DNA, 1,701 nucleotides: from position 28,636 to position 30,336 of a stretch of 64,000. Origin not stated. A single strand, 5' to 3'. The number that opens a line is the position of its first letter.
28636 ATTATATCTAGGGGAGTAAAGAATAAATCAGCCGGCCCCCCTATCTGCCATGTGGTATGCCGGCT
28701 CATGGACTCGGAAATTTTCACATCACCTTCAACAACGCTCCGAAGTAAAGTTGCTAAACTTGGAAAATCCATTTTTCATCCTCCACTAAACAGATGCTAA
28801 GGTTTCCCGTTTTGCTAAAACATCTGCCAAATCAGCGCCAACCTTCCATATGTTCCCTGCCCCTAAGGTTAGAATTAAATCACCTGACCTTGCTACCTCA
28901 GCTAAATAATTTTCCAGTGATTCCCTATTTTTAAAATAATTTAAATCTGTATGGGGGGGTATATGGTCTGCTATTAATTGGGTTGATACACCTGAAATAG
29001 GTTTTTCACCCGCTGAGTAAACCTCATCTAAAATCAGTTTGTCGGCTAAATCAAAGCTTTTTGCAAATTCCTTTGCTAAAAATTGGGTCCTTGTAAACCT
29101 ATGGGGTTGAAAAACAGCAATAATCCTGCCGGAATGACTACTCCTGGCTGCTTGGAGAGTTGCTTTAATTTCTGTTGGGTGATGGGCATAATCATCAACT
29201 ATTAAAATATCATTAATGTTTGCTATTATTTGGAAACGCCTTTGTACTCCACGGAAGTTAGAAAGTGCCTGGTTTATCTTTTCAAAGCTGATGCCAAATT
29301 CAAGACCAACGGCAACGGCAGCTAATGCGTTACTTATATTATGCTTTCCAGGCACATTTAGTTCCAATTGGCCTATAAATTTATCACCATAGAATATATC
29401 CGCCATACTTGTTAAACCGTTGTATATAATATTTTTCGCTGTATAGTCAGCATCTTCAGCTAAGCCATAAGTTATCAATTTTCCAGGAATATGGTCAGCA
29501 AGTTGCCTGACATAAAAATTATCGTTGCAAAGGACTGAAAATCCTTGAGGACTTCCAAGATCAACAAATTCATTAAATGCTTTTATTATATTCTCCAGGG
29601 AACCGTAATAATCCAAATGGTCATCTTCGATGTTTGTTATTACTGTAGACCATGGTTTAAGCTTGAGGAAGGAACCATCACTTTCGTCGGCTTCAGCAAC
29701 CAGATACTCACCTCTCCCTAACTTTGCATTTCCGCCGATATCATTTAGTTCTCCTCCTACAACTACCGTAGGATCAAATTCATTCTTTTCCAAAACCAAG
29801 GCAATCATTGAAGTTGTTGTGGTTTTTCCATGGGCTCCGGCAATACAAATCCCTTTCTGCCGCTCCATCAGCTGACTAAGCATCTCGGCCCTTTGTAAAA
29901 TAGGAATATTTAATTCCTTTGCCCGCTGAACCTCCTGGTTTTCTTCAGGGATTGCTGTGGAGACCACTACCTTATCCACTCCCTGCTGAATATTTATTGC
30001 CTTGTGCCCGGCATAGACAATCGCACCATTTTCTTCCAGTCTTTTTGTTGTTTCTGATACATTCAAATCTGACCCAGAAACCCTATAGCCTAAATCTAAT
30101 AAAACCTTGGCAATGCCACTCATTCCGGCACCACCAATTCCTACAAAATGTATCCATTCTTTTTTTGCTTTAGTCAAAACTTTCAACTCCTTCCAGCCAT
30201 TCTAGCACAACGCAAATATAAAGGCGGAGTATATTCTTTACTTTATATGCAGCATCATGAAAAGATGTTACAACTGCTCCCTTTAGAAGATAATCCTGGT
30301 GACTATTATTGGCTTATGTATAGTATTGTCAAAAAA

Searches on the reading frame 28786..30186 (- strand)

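Call 10: search_protein_families(library=ncbifam, proteins=[window:28786-30186:-])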
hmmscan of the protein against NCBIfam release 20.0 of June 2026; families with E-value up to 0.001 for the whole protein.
window:28786-30186:- (466 aa): 27 families (the best 25 are shown)
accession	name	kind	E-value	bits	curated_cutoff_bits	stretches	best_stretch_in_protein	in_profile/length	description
TIGR01082.1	murC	equivalog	1e-163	545.6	335.1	1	12-453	2-448/449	UDP-N-acetylmuramate--L-alanine ligase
NF011171.0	PRK14573.1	equivalog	4.4e-105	352.3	1015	1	8-460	3-451/809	bifunctional UDP-N-acetylmuramate--L-alanine ligase/D-alanine--D-alanine ligase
TIGR01081.1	mpl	equivalog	7.7e-63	213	388.7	1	12-450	2-440/448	UDP-N-acetylmuramate:L-alanyl-gamma-D-glutamyl-meso-diaminopimelate ligase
NF053645.1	pMurC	equivalog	3.2e-38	131.7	560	2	15-154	4-143/492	pseudomurein biosynthesis peptide ligase pMurC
TIGR01087.1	murD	equivalog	2.5e-36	125.7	211.95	1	13-349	3-337/441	UDP-N-acetylmuramoyl-L-alanine--D-glutamate ligase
NF001126.0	PRK00139.1-4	equivalog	3.9e-35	121.3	373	1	181-359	197-374/486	UDP-N-acetylmuramoyl-L-alanyl-D-glutamate--2,6-diaminopimelate ligase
TIGR01085.1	murE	subfamily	2.5e-32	112.4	257.3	1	181-444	181-447/472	UDP-N-acetylmuramyl-tripeptide synthetase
TIGR01143.1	murF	subfamily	1.7e-29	103.1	288.6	1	66-359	30-331/418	UDP-N-acetylmuramoyl-tripeptide--D-alanyl-D-alanine ligase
NF053648.1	pMurE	equivalog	2.8e-28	98.9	600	1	176-359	188-360/464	pseudomurein biosynthesis peptide ligase pMurE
NF001124.0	PRK00139.1-2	equivalog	1.3e-26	93.4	476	1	182-442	203-466/500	UDP-N-acetylmuramoyl-L-alanyl-D-glutamate--2,6-diaminopimelate ligase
NF008896.0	PRK11929.1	equivalog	6.4e-25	87.2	1023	1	181-359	205-391/965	bifunctional UDP-N-acetylmuramoyl-L-alanyl-D-glutamate--2,6-diaminopimelate ligase MurE/UDP-N-acetylmuramoyl-tripeptide--D-alanyl-D-alanine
NF053646.1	pMurD1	equivalog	2.4e-22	79.3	610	2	181-349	188-350/465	pseudomurein biosynthesis peptide ligase pMurD1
NF001123.0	PRK00139.1-1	equivalog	3.5e-22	78.7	586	1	181-444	200-465/493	UDP-N-acetylmuramoyl-L-alanyl-D-glutamate--2,6-diaminopimelate ligase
NF033197.0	F430_CfbE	equivalog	2.8e-17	62.8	250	2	265-333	253-320/430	coenzyme F430 synthase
NF053647.1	pMurD2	equivalog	2.9e-17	62.7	550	2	14-146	5-133/405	pseudomurein biosynthesis peptide ligase pMurD2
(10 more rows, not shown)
